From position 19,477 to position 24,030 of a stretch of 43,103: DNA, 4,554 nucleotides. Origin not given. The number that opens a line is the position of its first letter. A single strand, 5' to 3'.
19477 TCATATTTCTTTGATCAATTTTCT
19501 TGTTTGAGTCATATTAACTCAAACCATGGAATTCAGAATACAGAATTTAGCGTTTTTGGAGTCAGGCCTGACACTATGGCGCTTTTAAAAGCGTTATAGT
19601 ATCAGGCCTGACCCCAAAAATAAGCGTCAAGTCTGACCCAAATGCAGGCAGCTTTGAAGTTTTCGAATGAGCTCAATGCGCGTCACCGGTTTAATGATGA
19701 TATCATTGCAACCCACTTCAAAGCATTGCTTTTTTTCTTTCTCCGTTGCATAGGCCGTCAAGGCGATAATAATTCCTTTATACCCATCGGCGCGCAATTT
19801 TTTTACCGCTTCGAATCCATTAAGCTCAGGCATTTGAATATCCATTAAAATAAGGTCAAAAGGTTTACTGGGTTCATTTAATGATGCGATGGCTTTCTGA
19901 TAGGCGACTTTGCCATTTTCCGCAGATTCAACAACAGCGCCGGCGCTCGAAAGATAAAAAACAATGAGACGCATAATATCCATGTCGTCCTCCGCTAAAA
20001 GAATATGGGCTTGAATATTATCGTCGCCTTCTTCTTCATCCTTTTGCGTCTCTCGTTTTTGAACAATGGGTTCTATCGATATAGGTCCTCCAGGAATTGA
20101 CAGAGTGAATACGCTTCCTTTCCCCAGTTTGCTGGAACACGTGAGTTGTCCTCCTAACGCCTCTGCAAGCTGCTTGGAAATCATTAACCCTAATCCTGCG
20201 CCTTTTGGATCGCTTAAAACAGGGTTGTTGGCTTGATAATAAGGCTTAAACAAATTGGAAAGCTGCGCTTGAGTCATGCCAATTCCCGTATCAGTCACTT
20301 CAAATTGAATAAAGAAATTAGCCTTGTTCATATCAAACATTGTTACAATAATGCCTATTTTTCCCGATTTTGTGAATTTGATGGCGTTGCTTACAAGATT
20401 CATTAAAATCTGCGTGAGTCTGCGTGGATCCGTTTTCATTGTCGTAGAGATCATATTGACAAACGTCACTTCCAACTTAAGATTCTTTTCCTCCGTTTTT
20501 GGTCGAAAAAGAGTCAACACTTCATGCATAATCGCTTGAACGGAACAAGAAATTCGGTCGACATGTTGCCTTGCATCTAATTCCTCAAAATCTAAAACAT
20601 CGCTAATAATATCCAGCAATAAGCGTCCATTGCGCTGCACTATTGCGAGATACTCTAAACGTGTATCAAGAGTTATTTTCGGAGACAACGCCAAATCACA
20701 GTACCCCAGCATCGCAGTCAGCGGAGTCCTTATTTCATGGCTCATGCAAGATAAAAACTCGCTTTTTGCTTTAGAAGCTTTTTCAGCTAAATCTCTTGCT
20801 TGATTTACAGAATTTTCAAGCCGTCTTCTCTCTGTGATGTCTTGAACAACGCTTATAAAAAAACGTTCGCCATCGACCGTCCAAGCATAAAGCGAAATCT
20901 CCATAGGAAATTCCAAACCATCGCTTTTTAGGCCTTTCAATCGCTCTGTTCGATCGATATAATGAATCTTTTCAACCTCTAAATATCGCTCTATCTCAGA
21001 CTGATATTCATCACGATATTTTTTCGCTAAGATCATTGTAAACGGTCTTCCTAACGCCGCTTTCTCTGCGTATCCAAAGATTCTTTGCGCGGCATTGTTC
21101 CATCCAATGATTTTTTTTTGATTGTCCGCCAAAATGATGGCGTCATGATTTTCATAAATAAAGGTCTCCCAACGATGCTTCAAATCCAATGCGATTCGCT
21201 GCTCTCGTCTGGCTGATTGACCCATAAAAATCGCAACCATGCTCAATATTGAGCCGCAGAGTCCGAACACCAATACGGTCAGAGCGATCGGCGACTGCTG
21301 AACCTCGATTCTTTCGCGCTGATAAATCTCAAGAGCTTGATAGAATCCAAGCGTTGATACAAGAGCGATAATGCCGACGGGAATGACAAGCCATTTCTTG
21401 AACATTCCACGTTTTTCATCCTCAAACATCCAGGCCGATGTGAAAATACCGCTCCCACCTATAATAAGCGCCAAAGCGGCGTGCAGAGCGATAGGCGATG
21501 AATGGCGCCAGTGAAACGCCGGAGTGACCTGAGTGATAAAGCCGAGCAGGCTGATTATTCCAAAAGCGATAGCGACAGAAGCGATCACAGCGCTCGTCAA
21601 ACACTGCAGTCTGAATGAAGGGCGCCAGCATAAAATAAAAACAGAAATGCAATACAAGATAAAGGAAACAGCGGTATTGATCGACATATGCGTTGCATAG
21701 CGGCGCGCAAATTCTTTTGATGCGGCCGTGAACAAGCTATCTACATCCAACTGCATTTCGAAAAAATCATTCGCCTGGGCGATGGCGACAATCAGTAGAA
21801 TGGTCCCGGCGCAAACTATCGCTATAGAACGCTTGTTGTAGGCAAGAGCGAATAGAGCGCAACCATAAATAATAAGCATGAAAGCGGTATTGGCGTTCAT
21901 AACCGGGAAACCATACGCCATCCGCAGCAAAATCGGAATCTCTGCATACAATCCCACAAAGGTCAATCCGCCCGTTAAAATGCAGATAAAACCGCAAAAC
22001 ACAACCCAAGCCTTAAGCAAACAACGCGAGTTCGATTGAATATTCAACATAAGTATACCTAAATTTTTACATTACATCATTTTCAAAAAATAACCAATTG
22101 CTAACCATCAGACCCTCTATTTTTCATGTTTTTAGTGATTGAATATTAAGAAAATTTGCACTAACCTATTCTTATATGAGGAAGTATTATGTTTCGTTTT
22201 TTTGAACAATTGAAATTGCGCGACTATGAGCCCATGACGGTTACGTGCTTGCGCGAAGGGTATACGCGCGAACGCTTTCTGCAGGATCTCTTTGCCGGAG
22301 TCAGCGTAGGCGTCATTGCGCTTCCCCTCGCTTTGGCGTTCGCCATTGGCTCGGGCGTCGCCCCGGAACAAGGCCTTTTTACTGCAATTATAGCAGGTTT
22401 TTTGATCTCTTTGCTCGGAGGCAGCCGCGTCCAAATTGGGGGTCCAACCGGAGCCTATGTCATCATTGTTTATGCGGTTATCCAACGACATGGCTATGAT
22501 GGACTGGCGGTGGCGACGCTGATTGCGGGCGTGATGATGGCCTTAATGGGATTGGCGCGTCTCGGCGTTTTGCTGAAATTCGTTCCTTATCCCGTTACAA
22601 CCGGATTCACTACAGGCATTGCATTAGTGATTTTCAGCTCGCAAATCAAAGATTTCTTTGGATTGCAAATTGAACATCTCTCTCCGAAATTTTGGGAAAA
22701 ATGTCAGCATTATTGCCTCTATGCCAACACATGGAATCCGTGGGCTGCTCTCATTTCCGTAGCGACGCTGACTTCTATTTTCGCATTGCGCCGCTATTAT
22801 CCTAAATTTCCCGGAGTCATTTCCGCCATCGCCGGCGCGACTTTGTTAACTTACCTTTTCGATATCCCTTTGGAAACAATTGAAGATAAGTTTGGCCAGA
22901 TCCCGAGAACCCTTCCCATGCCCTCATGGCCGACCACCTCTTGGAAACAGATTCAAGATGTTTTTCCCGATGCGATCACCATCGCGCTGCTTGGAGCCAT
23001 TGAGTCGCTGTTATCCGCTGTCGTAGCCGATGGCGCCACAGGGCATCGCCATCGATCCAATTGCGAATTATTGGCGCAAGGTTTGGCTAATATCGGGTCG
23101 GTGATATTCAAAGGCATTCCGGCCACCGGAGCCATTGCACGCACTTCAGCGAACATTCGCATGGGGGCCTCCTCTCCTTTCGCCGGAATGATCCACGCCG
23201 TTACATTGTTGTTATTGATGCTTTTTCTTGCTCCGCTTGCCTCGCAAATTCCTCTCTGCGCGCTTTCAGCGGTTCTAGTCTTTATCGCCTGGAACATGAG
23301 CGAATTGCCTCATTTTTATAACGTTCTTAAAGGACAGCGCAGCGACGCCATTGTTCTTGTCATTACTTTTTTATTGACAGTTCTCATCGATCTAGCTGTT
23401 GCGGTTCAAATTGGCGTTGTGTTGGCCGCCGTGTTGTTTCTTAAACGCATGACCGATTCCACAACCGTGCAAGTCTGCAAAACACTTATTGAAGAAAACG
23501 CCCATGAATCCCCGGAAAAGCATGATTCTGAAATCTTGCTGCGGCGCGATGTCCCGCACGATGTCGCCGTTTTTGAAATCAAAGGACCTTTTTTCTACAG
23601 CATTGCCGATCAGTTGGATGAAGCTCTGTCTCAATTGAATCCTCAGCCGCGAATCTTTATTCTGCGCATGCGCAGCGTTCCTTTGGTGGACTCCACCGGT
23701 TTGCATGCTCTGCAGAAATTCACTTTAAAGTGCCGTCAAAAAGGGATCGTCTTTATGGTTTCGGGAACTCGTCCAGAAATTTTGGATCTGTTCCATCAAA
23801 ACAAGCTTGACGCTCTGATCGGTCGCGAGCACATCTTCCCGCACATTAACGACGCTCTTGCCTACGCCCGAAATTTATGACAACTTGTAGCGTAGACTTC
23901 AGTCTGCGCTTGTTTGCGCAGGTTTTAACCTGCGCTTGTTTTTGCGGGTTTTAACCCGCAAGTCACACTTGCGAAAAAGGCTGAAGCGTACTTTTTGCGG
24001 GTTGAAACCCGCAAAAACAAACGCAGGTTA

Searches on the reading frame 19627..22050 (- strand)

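Call 43: search_protein_families(library=pfam, proteins=[window:19627-22050:-], max_evalue=0.00001)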
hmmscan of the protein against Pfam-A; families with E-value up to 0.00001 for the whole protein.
window:19627-22050:- (807 aa): 6 families
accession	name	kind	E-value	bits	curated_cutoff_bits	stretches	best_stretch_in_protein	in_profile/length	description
PF02518.31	HATPase_c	-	9.7e-25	87.6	26.4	1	540-653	1-108/111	Histidine kinase-, DNA gyrase B-, and HSP90-like ATPase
PF00072.30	Response_reg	-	3.3e-23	82.4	30.2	1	683-798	1-110/111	Response regulator receiver domain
PF00512.31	HisKA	-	2.8e-15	56.6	26.9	1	428-493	1-65/66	His Kinase A (phospho-acceptor) domain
PF13426.13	PAS_9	-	5e-11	43.2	27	1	303-407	2-103/103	PAS domain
PF08448.16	PAS_4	-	2.6e-09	37.7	23.1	1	303-410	6-110/110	PAS fold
PF00989.32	PAS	-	7.7e-09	36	22.6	1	294-404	3-112/113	PAS fold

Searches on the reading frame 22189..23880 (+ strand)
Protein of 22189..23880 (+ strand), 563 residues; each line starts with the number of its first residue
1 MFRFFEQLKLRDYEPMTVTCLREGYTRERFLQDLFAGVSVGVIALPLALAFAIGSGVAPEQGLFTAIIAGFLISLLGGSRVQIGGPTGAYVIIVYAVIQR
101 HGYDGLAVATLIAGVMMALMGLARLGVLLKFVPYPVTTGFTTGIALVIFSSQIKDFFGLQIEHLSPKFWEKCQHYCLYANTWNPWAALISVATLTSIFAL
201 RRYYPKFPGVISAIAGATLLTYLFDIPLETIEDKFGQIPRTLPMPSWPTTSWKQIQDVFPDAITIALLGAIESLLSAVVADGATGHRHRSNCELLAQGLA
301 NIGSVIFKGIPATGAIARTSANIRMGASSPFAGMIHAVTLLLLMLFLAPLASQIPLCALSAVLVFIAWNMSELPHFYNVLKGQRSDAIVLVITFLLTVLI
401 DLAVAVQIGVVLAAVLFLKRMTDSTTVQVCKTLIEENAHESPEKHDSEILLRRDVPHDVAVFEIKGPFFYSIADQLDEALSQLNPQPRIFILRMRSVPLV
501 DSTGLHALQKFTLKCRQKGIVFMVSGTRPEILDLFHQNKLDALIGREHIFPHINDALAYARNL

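Call 43: search_protein_families(library=pfam, proteins=[window:22189-23880:+], max_evalue=0.00001)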
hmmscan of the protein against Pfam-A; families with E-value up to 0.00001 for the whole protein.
window:22189-23880:+ (563 aa): 2 families
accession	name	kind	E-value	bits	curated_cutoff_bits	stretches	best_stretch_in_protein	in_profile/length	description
PF00916.26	Sulfate_transp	-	6.1e-87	292.3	23.2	1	30-393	1-380/380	Sulfate permease family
PF01740.26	STAS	-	1.2e-15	57.6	22.6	1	455-556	6-106/106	STAS domain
